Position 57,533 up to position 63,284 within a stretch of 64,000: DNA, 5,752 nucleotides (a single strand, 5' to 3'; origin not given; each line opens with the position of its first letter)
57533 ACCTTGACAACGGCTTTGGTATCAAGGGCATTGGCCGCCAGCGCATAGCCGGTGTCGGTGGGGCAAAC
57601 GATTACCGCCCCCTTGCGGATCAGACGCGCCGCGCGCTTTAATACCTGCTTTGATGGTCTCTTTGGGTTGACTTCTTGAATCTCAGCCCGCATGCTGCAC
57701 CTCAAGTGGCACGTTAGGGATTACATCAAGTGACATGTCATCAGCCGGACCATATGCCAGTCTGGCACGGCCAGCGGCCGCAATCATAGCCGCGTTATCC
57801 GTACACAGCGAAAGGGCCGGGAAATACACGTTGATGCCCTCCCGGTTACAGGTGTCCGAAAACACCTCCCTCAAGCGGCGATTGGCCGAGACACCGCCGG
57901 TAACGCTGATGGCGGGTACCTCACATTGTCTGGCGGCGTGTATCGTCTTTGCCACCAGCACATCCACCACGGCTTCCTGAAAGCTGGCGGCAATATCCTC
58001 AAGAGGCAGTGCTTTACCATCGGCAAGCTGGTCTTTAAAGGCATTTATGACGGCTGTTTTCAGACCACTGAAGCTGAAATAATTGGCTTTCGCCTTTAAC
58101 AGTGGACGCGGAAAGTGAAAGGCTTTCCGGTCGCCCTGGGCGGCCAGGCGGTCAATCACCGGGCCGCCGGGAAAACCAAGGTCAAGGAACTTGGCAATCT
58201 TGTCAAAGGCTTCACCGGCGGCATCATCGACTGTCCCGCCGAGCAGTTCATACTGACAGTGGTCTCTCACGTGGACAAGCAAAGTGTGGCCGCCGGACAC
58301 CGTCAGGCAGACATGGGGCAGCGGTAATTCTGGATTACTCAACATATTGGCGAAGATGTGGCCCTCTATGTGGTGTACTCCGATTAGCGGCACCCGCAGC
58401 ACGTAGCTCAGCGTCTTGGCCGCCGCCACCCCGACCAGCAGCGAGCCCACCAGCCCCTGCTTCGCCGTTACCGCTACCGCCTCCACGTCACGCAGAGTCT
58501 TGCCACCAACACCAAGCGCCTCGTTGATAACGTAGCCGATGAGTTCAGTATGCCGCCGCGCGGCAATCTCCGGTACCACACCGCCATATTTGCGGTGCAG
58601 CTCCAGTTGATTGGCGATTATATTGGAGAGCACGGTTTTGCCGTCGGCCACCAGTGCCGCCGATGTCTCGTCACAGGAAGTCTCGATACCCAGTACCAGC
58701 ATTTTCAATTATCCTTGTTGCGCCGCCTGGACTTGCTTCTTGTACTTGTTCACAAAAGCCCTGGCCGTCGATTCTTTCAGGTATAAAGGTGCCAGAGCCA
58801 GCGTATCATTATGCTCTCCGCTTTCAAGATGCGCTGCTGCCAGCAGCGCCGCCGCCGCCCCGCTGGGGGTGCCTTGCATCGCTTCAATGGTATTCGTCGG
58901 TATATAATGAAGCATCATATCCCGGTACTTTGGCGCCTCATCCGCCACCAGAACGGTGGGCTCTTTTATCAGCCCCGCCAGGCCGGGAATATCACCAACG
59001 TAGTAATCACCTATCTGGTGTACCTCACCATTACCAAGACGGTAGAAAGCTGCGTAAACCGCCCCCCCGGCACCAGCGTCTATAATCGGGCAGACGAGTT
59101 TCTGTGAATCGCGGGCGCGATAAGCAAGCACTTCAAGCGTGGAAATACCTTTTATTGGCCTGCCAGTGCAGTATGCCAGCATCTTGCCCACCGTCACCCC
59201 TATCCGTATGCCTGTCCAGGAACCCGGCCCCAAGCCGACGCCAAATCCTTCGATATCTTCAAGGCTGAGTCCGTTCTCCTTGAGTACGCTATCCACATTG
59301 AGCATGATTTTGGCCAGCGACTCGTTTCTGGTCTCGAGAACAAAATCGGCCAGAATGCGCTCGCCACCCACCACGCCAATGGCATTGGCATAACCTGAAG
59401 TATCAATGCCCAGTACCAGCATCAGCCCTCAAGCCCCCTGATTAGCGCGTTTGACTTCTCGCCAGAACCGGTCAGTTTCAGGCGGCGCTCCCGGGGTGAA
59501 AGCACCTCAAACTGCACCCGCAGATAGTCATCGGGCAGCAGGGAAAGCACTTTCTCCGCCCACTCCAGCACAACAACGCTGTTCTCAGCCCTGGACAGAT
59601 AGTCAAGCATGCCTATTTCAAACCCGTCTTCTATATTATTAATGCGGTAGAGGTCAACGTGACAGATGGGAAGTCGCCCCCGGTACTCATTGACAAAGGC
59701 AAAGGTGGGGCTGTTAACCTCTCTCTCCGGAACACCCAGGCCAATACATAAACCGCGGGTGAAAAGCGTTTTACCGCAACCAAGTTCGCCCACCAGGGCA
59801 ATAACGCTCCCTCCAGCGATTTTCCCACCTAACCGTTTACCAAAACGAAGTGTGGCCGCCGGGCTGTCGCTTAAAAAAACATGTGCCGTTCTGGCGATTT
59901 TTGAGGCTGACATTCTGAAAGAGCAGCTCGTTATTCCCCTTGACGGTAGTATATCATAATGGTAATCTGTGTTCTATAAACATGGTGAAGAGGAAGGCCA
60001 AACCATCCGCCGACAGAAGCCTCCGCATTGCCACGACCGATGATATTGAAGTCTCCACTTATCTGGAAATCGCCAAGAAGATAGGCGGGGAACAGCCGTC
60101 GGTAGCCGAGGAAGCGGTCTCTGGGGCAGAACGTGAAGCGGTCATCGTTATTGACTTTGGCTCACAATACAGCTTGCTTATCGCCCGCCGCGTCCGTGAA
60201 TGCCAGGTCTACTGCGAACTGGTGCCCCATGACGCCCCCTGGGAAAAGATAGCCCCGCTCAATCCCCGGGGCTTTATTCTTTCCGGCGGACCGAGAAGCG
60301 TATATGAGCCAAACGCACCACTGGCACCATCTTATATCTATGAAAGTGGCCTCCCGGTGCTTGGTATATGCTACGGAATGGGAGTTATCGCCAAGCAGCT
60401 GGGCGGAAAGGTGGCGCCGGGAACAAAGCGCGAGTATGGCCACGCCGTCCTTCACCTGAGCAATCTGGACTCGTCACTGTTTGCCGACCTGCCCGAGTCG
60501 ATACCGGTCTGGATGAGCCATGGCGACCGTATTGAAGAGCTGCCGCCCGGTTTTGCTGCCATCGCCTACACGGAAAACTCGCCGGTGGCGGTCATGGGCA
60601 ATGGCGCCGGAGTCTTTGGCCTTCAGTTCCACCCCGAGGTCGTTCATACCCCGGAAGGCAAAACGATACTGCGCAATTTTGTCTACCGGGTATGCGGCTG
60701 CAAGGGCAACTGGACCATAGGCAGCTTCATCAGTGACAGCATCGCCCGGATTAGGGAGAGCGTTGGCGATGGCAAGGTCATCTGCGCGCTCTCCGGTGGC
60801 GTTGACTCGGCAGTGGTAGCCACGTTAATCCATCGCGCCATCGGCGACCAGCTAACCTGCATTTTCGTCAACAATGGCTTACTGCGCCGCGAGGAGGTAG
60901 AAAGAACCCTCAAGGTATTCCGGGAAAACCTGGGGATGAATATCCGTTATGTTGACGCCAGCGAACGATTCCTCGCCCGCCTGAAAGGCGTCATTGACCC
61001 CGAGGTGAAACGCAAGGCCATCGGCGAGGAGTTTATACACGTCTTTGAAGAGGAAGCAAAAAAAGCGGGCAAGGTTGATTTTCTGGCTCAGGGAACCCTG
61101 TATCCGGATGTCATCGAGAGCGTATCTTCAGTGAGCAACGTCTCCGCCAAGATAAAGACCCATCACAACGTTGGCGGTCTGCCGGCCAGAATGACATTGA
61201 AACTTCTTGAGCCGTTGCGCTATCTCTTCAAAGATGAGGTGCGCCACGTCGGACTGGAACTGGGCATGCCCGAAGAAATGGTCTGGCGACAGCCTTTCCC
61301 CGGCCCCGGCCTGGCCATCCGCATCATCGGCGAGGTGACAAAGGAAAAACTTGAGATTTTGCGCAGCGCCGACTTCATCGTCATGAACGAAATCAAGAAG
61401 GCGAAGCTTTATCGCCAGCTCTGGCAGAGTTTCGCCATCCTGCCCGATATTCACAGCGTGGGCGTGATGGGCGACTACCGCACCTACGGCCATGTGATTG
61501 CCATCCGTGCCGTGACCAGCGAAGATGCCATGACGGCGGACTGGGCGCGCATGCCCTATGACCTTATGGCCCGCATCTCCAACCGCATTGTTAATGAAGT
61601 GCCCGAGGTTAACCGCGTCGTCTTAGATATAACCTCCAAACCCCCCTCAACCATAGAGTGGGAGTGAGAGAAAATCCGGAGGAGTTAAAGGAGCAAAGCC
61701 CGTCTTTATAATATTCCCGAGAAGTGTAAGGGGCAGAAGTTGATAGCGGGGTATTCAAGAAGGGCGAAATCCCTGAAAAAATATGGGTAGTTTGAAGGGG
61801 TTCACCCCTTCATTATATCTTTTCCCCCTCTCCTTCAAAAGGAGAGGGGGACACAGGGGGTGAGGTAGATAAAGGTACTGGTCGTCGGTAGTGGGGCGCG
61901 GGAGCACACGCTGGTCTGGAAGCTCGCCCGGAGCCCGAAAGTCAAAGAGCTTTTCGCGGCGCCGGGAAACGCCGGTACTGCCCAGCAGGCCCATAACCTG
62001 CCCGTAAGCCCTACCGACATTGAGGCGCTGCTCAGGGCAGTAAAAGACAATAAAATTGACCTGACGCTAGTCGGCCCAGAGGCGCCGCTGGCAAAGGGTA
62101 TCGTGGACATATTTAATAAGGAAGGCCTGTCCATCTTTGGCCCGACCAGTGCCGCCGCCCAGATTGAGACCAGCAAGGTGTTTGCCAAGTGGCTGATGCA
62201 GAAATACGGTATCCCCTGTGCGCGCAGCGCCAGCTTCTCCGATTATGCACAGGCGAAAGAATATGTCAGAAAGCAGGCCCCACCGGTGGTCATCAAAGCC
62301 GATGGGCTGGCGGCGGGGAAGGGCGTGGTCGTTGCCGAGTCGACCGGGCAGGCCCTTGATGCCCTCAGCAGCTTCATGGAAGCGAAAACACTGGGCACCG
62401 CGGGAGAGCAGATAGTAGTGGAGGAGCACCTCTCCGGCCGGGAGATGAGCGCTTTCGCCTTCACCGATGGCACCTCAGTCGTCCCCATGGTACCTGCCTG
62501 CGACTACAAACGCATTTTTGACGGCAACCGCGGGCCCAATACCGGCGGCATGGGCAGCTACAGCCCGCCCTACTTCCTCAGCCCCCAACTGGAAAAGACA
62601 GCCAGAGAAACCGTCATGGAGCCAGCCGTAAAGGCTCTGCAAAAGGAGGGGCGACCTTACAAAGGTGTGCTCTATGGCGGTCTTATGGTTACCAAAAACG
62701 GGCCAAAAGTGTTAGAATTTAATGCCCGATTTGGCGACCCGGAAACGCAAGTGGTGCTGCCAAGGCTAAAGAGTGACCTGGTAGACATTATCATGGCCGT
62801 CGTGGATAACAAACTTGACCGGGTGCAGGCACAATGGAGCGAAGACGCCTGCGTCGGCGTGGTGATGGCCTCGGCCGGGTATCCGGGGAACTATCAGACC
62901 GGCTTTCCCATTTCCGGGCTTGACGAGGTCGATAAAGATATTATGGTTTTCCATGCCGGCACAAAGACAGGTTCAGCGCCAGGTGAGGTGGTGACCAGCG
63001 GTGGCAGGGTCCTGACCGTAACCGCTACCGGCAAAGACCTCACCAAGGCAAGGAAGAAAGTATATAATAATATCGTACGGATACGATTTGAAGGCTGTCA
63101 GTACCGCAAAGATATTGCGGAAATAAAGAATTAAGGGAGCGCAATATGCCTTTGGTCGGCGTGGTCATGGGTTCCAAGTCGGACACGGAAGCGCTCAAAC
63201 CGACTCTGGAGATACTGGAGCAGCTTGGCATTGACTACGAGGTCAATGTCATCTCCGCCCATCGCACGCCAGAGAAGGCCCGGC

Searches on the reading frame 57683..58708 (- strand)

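Call 22: search_protein_families(library=pfam, proteins=[window:57683-58708:-], max_evalue=0.00001)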
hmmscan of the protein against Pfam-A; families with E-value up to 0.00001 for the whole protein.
window:57683-58708:- (341 aa): 2 families
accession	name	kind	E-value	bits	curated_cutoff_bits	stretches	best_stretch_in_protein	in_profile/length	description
PF00814.31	TsaD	-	1.8e-90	303.7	24.8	1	25-310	1-263/264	tRNA N6-adenosine threonylcarbamoyltransferase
PF22521.2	HypF_C_2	-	1.8e-08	34.9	27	1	224-304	153-234/241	Carbamoyltransferase, Kae1-like Domain, second subdomain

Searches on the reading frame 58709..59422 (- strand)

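Call 56: search_protein_families(library=pfam, proteins=[window:58709-59422:-], max_evalue=0.000001)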
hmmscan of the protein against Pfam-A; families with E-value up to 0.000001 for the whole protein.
window:58709-59422:- (237 aa): 1 family
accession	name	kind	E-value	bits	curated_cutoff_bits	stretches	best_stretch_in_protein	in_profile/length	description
PF00814.31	TsaD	-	1.6e-21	77.7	24.8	1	35-197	29-190/264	tRNA N6-adenosine threonylcarbamoyltransferase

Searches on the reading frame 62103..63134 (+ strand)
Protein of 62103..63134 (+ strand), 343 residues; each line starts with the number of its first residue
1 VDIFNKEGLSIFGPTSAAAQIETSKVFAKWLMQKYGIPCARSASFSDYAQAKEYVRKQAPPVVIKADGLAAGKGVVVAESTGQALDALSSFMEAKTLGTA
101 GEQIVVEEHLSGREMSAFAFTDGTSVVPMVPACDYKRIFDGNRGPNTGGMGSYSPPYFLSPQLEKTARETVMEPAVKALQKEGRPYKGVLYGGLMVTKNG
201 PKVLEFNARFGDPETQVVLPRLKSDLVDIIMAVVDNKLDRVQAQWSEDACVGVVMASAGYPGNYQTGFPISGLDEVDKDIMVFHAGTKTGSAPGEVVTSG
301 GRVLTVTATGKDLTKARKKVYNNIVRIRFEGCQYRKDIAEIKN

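Call 22: search_protein_families(library=pfam, proteins=[window:62103-63134:+], max_evalue=0.00001)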
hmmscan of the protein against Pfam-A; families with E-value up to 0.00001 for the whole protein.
window:62103-63134:+ (343 aa): 2 families
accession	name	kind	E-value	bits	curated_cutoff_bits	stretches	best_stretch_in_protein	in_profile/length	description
PF01071.24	GARS_A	-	1.2e-76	257.3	27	1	23-215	1-194/194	Phosphoribosylglycinamide synthetase, ATP-grasp (A) domain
PF02843.22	GARS_C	-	4.8e-32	110.6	34.8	1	250-340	1-91/92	Phosphoribosylglycinamide synthetase, C domain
